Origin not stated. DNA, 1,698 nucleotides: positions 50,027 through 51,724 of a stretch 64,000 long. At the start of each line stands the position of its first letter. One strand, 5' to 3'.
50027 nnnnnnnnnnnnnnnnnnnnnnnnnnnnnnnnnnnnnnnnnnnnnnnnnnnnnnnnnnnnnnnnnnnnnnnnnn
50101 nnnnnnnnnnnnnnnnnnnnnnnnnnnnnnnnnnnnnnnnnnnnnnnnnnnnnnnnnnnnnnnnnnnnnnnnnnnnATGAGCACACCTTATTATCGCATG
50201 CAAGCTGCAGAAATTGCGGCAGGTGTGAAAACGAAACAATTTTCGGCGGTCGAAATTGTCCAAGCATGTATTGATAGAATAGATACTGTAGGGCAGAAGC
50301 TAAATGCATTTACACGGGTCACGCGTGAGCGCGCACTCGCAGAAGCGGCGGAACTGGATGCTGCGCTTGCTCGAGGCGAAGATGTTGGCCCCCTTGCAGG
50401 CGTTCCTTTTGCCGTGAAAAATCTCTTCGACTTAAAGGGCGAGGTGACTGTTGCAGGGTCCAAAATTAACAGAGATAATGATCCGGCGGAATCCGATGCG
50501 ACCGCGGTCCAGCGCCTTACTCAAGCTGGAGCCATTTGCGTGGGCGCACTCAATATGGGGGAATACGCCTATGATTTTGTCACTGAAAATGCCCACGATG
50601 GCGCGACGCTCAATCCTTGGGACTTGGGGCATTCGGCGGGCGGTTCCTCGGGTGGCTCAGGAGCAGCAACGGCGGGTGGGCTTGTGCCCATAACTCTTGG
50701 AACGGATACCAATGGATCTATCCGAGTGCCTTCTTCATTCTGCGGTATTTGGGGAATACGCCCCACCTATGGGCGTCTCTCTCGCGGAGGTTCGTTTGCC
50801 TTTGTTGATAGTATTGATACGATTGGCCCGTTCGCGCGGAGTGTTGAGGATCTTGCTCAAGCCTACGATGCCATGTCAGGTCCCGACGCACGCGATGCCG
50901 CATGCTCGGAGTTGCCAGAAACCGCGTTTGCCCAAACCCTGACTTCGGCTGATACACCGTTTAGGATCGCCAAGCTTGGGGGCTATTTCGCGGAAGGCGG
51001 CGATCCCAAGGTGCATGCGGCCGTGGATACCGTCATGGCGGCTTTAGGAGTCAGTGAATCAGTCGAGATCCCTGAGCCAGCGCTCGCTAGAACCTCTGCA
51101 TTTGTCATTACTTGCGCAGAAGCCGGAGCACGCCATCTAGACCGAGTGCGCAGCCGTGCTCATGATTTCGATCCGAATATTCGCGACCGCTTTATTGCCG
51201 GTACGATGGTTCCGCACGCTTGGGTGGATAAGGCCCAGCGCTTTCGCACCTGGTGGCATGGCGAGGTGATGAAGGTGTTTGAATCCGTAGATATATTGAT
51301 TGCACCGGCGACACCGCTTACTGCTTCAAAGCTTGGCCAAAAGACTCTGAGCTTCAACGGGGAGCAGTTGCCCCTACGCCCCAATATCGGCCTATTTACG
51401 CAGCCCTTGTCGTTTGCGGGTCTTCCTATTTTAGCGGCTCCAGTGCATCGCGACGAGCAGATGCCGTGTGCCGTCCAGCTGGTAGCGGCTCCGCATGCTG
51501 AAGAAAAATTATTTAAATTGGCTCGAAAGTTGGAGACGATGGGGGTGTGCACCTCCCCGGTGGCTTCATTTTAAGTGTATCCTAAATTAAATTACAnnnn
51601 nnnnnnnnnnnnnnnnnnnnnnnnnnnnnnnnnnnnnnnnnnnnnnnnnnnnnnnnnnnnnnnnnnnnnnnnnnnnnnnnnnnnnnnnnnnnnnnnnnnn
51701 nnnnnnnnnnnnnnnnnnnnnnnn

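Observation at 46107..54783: GntR-controlled cluster coupling a TonB-dependent receptor to AtzE/AtzG/AtzH-type and biuret-hydrolase-like enzymes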

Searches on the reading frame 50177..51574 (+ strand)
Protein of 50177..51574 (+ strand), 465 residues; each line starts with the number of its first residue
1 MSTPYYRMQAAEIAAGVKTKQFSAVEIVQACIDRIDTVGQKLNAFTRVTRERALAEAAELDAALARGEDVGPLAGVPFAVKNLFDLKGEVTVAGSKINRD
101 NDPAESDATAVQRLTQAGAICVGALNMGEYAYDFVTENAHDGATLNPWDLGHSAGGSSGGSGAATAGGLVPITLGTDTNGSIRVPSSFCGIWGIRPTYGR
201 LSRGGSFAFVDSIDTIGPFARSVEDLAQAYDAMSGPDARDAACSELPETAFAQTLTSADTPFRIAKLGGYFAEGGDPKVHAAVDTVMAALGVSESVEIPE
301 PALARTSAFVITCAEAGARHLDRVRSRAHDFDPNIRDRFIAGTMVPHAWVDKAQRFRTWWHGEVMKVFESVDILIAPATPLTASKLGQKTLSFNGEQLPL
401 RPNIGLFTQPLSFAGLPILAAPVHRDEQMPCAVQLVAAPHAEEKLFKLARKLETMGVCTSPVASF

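Call 3: search_protein_families(library=pfam, proteins=[window:50177-51574:+], max_evalue=0.01)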
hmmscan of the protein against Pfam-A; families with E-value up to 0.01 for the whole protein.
window:50177-51574:+ (465 aa): 1 family
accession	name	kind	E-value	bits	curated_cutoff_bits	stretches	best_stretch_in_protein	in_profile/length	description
PF01425.27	Amidase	-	5.6e-100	335.9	27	1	26-445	1-444/445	Amidase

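Call 4: search_protein_families(library=ncbifam, proteins=[window:50177-51574:+], max_evalue=0.01)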
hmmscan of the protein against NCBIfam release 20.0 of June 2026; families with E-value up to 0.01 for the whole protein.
window:50177-51574:+ (465 aa): 26 families (the best 25 are shown)
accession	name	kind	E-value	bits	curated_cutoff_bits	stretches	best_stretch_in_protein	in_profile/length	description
NF006631.0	PRK09201.1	equivalog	2.9e-201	669.2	461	1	6-463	5-462/466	AtzE family amidohydrolase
TIGR02715.1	amido_AtzE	subfamily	1.7e-193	643.6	425.75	1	9-458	1-450/452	AtzE family amidohydrolase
TIGR00132.1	gatA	equivalog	1.3e-82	278.1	481.1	1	16-453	4-461/466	Asp-tRNA(Asn)/Glu-tRNA(Gln) amidotransferase subunit GatA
NF005687.0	PRK07487.1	subfamily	6.5e-78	262.6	428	1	3-462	3-462/468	amidase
NF004815.0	PRK06169.1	equivalog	2e-77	260.7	506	1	6-456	8-459/471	amidase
NF005460.0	PRK07056.1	subfamily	4.6e-70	236.8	447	1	9-455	13-452/457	amidase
NF005688.0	PRK07488.1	equivalog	1.5e-68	231.8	532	1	8-455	11-465/474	indoleacetamide hydrolase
NF004717.0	PRK06061.1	equivalog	2.8e-67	227.5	498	1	12-455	21-466/483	amidase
NF004816.0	PRK06170.1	equivalog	3.5e-67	227.1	503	1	10-455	14-481/493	amidase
NF005686.0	PRK07486.1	subfamily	6e-67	226.4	465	1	5-455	11-472/486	amidase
NF009119.0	PRK12470.1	equivalog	9.7e-67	226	498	1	10-454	11-450/462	amidase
NF006169.0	PRK08310.1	equivalog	1.3e-64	219.1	391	1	66-453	19-391/395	amidase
NF004766.0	PRK06102.1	equivalog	9.2e-63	212.9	559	1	5-454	5-449/455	amidase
NF005450.0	PRK07042.1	equivalog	7e-57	192.9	458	1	6-456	5-452/464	amidase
NF004622.0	PRK05962.1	equivalog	4.2e-56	190.6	463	1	28-387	8-361/431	amidase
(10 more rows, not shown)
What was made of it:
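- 50177..51574 (+): AtzE-family amidase-signature amidohydrolase, predicted to be a 1-carboxybiuret hydrolase. Its start overlaps the fusion's stop codon by 4 bp. NF006631 669 bits (cut-off 461) and TIGR02715 644 bits (call 4).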

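Call 8: find_encoding_contigs(protein=window:50177-51574:+, flank=10000, max_places=6)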
Protein window:50177-51574:+ (465 aa): 2 contigs read that carry it; 1 place shown.
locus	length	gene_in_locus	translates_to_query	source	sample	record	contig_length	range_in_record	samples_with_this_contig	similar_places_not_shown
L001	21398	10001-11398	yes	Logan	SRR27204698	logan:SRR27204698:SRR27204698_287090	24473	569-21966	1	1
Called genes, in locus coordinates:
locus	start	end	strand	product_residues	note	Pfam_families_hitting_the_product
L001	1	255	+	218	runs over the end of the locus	-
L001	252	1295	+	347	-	PF13439:Glyco_transf_4 (faint), PF13579:Glyco_trans_4_4 (faint), PF00534:Glycos_transf_1, PF13692:Glyco_trans_1_4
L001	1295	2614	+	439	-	PF13692:Glyco_trans_1_4 (weak), PF00534:Glycos_transf_1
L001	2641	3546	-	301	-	PF00535:Glycos_transf_2, PF10111:Glyco_tranf_2_2, PF13641:Glyco_tranf_2_3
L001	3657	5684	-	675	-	PF01764:Lipase_3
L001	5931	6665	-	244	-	PF00392:GntR, PF07729:FCD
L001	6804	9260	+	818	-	PF07715:Plug (weak)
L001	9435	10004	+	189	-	PF11533:AtzH-like, PF14534:DUF4440, PF13318:AtzG-like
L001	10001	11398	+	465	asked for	PF01425:Amidase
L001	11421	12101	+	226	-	PF00857:Isochorismatase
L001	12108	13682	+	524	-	-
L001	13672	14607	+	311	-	PF00135:COesterase, PF20434:BD-FAE, PF07859:Abhydrolase_3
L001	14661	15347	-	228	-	-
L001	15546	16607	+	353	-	PF02445:NadA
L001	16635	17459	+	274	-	PF02749:QRPTase_N, PF01729:QRPTase_C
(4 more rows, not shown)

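Call 39: search_solved_structures(query=window:50177-51574:+, max_evalue=1e-40)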
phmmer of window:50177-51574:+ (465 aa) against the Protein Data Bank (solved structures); distinct sequences matched with E-value up to 1e-40: 14.
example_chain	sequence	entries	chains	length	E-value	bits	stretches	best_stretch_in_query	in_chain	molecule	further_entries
6c62_A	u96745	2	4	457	3e-134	451.8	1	8-458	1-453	Biuret hydrolase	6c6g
4wj3_A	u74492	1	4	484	9.5e-70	239.2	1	6-453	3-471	Glutamyl-tRNA(Gln) amidotransferase subunit A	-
2df4_A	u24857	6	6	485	2.9e-66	227.7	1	14-455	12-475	Glutamyl-tRNA(Gln) amidotransferase subunit A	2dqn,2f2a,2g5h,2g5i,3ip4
3h0l_A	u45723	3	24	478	4.2e-60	207.4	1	10-446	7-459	Glutamyl-tRNA(Gln) amidotransferase subunit A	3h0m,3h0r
3kfu_E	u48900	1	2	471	2.6e-58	201.5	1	9-453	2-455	Glutamyl-tRNA(Gln) amidotransferase subunit A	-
3al0_A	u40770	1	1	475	4.7e-50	174.2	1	68-454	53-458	Glutamyl-tRNA(Gln) amidotransferase subunit A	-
2gi3_A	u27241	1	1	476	4.8e-50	174.2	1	68-454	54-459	Glutamyl-tRNA(Gln) amidotransferase subunit A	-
2dc0_A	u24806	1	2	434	2.1e-48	168.8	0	22-235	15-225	probable amidase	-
9sk0_A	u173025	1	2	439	2.9e-43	151.9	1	7-257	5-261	Urethanase 15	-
3a2p_A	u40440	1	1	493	2.1e-42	149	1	14-453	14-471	6-aminohexanoate-cyclic-dimer hydrolase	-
3a2q_A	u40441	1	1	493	6.4e-42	147.5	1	14-453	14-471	6-aminohexanoate-cyclic-dimer hydrolase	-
9je9_A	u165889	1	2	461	7e-42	147.3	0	11-233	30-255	Amidase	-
9giz_A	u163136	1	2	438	2e-41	145.8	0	13-234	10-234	UMG-SP-1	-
8s7z_A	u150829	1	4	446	2.1e-41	145.7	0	13-234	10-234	Urethanase umg-sp1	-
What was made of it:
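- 50177..51574 (+): AtzE 6C62 scores 452 bits against 239 for GatA (call 39).
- Checked: The best solved relative is AtzE 6C62 at 452 bits, against 239 for GatA (call 39).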

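Call 79: search_solved_structures(query=window:50177-51574:+, max_evalue=1e-100, show_alignments=1)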
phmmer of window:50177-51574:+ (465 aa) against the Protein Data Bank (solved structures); distinct sequences matched with E-value up to 1e-100: 1.
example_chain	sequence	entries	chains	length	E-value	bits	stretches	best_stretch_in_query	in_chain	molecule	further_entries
6c62_A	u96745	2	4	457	3e-134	451.8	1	8-458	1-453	Biuret hydrolase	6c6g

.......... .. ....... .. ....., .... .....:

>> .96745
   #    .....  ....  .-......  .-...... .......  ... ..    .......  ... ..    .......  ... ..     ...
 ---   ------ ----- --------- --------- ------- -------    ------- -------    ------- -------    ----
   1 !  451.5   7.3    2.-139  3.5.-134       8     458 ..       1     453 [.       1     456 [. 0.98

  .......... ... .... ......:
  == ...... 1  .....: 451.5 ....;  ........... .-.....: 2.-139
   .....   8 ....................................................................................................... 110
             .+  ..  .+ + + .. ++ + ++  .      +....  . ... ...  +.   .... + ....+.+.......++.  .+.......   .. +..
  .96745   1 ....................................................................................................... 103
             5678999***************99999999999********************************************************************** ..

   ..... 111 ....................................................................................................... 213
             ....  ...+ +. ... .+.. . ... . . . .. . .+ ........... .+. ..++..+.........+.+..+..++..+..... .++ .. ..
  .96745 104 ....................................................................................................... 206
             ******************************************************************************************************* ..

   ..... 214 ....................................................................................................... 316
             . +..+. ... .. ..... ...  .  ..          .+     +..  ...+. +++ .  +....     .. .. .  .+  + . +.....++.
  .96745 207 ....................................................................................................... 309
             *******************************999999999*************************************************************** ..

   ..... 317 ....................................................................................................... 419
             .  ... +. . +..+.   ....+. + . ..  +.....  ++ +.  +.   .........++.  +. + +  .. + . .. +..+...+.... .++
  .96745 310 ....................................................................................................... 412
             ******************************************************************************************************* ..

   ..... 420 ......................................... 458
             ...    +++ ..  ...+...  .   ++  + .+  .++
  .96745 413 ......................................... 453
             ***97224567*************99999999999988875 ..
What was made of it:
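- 50177..51574 (+): The AVKN, GGSSGGS and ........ motifs align with those of AtzE (call 79).
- On AtzE-AtzG 1-carboxybiuret hydrolase: The K / GGSSGGS / GSIR motifs align (call 79).
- AtzE family scores above the equivalog cut-off, and its best solved relative is AtzE (calls 4, 39, 79).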
